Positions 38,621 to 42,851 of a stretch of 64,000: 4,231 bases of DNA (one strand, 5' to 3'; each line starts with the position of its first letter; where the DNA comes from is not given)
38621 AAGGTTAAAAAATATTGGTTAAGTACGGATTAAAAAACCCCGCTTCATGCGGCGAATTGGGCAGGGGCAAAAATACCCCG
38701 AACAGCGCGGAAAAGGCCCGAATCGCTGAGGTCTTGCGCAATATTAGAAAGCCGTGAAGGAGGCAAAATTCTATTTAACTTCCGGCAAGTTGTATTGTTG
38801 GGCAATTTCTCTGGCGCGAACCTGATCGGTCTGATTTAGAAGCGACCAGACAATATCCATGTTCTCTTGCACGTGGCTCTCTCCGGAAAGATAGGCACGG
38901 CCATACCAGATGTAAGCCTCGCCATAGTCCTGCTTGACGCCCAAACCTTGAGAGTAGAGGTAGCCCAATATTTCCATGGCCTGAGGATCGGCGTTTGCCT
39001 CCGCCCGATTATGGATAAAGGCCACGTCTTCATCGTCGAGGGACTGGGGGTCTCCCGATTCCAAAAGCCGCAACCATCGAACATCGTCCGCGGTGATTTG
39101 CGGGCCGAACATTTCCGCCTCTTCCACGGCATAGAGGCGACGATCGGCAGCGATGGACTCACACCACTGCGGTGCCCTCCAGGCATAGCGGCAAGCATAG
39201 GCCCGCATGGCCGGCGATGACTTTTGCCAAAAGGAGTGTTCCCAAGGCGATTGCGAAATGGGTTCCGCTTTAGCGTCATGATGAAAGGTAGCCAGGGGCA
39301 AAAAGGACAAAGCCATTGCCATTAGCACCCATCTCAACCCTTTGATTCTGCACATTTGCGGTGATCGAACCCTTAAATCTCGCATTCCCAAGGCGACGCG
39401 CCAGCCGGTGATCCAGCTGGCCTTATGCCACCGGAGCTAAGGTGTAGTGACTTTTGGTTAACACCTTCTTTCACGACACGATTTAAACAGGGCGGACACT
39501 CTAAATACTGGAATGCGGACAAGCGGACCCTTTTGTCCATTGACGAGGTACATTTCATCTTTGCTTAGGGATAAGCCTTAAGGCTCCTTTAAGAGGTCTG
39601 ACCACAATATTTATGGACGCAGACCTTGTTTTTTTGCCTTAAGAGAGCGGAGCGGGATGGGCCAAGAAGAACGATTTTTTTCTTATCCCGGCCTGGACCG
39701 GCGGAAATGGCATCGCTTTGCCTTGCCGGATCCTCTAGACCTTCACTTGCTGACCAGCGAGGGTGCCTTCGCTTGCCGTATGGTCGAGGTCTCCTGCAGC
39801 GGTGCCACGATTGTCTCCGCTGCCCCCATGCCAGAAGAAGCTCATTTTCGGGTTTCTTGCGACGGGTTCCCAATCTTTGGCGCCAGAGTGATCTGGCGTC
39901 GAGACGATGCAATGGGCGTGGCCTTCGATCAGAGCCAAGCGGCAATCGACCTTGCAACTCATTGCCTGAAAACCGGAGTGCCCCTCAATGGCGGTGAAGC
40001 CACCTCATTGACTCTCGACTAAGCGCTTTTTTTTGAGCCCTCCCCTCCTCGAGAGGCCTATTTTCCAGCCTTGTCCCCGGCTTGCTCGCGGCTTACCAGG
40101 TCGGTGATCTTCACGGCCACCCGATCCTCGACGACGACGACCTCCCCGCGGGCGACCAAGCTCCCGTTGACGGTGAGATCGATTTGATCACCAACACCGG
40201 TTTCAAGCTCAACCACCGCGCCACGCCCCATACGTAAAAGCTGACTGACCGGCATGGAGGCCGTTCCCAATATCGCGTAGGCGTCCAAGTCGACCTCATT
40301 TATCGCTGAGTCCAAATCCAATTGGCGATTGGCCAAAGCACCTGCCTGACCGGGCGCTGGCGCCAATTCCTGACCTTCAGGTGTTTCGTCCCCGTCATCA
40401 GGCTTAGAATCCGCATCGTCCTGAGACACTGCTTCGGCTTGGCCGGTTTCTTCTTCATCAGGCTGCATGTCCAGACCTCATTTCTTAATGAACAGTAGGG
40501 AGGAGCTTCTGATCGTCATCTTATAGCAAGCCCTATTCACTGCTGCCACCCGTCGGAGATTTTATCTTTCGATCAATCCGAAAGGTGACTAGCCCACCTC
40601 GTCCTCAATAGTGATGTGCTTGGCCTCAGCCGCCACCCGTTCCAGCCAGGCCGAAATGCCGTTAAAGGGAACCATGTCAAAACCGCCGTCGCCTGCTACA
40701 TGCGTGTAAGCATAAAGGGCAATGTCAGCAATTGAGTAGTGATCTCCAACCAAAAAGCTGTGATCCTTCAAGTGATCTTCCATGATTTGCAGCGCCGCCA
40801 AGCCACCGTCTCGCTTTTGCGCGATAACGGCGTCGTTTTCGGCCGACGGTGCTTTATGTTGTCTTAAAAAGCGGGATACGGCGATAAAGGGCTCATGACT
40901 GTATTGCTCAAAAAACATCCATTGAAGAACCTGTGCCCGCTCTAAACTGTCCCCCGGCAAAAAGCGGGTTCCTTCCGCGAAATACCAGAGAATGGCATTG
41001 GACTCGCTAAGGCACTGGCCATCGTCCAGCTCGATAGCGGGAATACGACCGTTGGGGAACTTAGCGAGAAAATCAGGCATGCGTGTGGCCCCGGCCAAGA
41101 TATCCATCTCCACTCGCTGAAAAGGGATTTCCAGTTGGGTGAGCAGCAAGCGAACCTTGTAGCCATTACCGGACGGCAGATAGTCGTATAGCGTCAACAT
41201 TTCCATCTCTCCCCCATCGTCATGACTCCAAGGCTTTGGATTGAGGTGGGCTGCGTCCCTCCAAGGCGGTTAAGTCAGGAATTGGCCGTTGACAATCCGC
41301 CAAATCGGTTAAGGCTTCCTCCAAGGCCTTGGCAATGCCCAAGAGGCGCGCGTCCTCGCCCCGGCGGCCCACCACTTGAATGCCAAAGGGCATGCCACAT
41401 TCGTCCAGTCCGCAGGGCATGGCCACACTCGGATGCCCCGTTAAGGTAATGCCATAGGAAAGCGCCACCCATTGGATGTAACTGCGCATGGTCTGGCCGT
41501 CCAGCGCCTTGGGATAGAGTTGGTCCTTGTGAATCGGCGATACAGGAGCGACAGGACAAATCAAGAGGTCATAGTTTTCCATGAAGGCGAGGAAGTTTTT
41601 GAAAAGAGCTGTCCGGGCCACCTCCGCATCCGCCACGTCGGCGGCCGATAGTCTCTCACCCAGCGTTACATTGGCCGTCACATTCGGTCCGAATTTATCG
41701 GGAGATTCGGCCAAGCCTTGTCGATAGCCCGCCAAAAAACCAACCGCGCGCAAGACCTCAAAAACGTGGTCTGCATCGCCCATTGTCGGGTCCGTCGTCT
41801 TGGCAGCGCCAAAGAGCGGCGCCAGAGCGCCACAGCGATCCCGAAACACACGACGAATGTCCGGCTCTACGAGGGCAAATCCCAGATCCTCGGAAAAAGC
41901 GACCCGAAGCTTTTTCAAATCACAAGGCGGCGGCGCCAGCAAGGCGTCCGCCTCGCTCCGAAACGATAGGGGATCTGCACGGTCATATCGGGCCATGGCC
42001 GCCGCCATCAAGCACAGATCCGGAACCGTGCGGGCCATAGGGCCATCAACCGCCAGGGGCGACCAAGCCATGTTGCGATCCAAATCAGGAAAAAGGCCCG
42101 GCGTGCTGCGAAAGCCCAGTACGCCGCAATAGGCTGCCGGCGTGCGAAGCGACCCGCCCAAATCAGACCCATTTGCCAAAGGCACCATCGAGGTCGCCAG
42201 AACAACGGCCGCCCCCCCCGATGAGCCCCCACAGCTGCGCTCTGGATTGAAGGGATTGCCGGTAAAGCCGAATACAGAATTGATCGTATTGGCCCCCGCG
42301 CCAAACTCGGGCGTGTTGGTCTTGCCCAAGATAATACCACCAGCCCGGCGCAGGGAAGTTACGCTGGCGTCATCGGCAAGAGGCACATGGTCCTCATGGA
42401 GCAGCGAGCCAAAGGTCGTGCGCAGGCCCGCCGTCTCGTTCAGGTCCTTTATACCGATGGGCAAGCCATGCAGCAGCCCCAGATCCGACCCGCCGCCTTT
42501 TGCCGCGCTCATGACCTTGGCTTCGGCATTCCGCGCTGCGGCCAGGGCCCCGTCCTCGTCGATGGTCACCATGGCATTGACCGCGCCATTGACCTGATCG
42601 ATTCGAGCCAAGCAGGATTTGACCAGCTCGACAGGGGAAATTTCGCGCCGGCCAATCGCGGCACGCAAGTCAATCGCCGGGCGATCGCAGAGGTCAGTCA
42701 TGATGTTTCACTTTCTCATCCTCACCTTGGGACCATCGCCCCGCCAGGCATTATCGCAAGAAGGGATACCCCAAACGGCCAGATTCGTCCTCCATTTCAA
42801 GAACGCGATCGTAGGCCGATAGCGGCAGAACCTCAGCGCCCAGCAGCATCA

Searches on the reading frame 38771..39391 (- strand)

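Call 5: search_protein_families(library=pfam, proteins=[window:38771-39391:-], max_evalue=0.01)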
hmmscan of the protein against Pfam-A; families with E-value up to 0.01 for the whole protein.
window:38771-39391:- (206 aa): 1 family
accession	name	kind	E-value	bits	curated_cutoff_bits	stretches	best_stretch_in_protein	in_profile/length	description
PF08238.18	Sel1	-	1.5e-07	32.2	30.7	1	136-170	1-35/36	Sel1 repeat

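Call 6: search_protein_families(library=ncbifam, proteins=[window:38771-39391:-], max_evalue=0.01)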
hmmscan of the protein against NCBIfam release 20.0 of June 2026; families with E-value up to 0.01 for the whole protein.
window:38771-39391:- (206 aa): 1 family
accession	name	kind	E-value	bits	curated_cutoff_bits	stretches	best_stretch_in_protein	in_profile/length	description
NF033786.1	phenyl_MerG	equivalog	3e-05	24.1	350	1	119-180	49-109/217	phenylmercury resistance protein MerG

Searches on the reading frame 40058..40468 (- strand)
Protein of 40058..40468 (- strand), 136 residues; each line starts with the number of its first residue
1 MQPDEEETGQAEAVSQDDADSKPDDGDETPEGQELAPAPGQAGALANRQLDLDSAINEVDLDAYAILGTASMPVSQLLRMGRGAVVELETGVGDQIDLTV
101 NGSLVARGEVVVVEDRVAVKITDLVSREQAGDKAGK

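Call 5: search_protein_families(library=pfam, proteins=[window:40058-40468:-], max_evalue=0.01)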
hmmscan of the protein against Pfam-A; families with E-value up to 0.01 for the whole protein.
window:40058-40468:- (136 aa): 1 family
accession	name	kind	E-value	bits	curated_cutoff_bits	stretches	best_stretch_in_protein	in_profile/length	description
PF01052.25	FliMN_C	-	2e-20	72.9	23.8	1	55-125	2-72/73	Type III flagellar switch regulator (C-ring) FliN C-term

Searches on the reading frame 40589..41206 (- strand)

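Call 5: search_protein_families(library=pfam, proteins=[window:40589-41206:-], max_evalue=0.01)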
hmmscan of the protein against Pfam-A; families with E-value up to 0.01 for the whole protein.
window:40589-41206:- (205 aa): 8 families
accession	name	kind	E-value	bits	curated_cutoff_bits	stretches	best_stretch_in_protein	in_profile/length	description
PF02798.26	GST_N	-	1.9e-14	54.2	20.9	1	4-77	3-75/76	Glutathione S-transferase, N-terminal domain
PF13409.12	GST_N_2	-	1.3e-11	45.3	25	1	16-78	6-69/70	Glutathione S-transferase, N-terminal domain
PF13417.12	GST_N_3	-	9e-10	39.2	22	1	6-78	1-69/75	Glutathione S-transferase, N-terminal domain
PF00043.30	GST_C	-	1.7e-09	38.2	20.7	1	117-193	17-91/93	Glutathione S-transferase, C-terminal domain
PF13410.11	GST_C_2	-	2.5e-08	34.3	24.9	1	126-190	2-69/69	Glutathione S-transferase, C-terminal domain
PF14497.11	GST_C_3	-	0.00043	20.9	21.6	1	139-194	35-94/104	Glutathione S-transferase, C-terminal domain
PF21972.1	Arc1p_N_like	-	0.0062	17.3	27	0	138-167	20-49/81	Nuclear-export cofactor Arc1p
PF17171.9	GST_C_6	-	0.0062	16.7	28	0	138-170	4-36/64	Glutathione S-transferase, C-terminal domain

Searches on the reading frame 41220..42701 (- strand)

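Call 5: search_protein_families(library=pfam, proteins=[window:41220-42701:-], max_evalue=0.01)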
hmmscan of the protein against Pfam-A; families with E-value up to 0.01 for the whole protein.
window:41220-42701:- (493 aa): 1 family
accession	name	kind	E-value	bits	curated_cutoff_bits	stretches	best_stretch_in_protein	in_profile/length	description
PF01425.27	Amidase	-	5.2e-93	313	27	1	25-454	1-445/445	Amidase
